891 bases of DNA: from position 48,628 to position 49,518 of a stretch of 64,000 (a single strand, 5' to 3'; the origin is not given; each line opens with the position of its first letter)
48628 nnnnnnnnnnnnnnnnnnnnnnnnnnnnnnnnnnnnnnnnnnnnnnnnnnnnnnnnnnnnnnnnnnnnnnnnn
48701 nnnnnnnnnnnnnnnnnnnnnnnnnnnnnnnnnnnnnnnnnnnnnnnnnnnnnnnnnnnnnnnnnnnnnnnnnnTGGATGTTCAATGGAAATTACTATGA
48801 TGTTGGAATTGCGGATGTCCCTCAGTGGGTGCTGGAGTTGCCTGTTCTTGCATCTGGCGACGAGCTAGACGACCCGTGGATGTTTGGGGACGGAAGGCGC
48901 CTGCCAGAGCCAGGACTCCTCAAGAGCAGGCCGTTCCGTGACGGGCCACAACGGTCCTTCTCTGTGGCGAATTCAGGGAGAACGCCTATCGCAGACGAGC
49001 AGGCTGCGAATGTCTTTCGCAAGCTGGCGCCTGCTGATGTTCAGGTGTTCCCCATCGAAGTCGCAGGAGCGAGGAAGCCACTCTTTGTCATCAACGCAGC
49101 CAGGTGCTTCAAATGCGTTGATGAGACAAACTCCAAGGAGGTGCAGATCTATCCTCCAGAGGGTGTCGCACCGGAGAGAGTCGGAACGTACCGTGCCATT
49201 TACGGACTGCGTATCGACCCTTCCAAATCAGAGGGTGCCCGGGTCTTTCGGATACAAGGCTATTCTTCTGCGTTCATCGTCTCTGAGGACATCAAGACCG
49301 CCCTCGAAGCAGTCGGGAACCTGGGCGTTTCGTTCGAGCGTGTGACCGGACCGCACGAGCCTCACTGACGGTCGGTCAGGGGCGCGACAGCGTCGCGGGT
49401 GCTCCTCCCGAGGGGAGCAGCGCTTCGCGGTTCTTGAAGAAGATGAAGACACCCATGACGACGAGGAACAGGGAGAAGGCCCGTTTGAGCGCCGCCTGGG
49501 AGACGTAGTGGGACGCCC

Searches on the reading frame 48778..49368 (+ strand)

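Call 77: search_protein_families(library=pfam, proteins=[window:48778-49368:+], max_evalue=0.01)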
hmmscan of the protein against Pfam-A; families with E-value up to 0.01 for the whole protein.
window:48778-49368:+ (196 aa): 1 family
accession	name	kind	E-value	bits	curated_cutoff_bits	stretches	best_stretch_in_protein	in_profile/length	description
PF07791.16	Imm11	-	5e-07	29.7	22.1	1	74-189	75-192/194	Immunity protein family (Imm11)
